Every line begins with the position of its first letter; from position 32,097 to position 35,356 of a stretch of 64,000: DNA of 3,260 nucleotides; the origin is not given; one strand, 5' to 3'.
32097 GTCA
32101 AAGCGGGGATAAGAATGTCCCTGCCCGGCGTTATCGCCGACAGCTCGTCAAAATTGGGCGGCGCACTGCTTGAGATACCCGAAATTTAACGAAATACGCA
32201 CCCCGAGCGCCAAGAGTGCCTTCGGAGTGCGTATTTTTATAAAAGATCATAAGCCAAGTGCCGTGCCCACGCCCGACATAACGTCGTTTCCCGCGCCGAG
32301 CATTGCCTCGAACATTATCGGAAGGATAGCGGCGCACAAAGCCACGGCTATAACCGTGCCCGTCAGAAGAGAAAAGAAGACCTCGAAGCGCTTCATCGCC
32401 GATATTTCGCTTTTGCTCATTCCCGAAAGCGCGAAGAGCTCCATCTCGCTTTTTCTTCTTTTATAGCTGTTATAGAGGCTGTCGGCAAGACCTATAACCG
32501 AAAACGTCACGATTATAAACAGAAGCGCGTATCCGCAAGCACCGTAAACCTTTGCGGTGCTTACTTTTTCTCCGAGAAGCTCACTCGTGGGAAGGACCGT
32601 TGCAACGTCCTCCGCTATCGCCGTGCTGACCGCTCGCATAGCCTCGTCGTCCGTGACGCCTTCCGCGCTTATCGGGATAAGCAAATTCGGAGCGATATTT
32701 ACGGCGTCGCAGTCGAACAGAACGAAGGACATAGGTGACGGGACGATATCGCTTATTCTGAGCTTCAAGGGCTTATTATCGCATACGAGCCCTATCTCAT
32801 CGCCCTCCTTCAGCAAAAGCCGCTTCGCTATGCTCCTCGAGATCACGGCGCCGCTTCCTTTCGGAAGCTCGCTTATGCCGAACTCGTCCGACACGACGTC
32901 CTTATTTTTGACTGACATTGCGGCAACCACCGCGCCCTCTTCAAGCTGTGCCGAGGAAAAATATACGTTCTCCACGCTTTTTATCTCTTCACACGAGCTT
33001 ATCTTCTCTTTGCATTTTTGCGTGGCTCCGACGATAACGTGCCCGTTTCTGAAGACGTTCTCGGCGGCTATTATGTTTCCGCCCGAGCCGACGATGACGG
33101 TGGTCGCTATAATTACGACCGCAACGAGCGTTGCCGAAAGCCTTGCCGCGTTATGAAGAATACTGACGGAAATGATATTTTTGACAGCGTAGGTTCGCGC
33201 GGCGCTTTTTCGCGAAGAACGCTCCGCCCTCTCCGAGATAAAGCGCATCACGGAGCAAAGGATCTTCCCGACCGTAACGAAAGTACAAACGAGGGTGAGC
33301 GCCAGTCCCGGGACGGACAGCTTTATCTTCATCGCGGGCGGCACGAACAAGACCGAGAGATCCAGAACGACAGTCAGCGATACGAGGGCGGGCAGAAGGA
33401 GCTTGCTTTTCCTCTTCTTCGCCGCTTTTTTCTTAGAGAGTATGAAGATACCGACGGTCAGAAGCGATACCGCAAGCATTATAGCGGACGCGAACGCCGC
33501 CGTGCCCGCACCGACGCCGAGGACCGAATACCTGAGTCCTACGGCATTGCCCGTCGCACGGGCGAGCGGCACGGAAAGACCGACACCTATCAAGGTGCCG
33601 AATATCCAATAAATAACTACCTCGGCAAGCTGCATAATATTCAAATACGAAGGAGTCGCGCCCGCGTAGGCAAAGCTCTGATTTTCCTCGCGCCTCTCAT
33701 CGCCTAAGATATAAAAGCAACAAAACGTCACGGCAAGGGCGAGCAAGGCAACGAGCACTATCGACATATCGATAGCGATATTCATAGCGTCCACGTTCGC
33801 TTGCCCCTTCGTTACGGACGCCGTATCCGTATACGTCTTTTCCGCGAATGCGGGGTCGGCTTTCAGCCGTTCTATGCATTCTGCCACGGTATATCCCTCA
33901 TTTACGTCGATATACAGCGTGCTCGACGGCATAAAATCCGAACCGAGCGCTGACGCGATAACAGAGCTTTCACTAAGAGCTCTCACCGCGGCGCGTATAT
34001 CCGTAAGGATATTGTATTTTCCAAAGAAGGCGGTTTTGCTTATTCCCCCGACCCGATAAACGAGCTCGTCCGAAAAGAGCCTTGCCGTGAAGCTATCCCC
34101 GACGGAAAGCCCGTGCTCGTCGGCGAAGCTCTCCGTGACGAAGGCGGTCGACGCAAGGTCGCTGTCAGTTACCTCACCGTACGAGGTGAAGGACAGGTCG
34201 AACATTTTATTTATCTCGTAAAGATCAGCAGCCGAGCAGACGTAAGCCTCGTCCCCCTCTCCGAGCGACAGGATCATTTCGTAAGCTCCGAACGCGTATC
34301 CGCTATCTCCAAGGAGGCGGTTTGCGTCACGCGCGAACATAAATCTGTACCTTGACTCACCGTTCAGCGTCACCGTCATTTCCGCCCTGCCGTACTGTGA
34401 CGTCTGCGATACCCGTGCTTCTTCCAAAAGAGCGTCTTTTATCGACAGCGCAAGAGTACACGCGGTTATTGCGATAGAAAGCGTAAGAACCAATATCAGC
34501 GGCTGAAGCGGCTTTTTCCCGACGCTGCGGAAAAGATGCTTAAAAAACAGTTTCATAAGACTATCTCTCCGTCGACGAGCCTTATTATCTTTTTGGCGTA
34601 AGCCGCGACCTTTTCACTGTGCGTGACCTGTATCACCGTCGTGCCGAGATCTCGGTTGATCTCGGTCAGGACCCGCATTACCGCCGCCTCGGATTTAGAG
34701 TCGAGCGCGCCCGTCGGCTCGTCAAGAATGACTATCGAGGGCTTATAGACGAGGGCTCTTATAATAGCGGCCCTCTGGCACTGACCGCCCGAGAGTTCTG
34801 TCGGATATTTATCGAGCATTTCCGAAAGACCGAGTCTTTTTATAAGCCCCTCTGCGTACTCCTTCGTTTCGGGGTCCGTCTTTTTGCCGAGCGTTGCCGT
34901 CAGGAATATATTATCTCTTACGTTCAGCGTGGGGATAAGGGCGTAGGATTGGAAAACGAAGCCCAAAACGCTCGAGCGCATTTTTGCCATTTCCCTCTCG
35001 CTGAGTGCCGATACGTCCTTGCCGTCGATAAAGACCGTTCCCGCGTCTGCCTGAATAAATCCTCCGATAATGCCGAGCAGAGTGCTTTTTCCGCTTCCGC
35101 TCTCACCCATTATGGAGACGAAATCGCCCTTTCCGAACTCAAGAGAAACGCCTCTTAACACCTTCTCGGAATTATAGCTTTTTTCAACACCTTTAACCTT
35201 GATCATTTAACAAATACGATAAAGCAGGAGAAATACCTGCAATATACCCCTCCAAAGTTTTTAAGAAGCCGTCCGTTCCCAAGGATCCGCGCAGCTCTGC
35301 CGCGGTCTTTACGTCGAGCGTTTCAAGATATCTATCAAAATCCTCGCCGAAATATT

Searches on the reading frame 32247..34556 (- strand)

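Call 15: search_protein_families(library=pfam, proteins=[window:32247-34556:-])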
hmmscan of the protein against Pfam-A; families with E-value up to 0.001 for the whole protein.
window:32247-34556:- (769 aa): 1 family
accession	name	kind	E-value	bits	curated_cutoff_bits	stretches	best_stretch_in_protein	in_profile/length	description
PF02687.27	FtsX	-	2.6e-08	34.4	25.5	2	265-374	3-111/120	FtsX-like permease C-terminal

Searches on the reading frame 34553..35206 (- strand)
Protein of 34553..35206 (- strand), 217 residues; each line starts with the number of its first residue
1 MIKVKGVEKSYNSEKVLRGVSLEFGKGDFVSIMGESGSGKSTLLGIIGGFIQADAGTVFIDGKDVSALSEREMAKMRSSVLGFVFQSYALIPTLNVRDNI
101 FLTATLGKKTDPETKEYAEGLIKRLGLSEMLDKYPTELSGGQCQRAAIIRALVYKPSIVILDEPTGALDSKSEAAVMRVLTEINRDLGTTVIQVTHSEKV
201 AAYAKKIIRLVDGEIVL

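Call 56: search_protein_families(library=pfam, proteins=[window:34553-35206:-])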
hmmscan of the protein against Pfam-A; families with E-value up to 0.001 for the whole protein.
window:34553-35206:- (217 aa): 4 families
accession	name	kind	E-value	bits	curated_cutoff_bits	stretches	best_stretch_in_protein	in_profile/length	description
PF00005.33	ABC_tran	-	7.2e-33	114.5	25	1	17-165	1-136/137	ABC transporter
PF13304.12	AAA_21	-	3.7e-07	31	27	0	136-198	236-300/304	AAA domain, putative AbiEii toxin, Type IV TA system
PF02463.25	SMC_N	-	8.5e-06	25.8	40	1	20-211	18-212/220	RecF/RecN/SMC N terminal domain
PF13555.12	AAA_29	-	0.00071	19.7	27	0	19-44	14-39/61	P-loop containing region of AAA domain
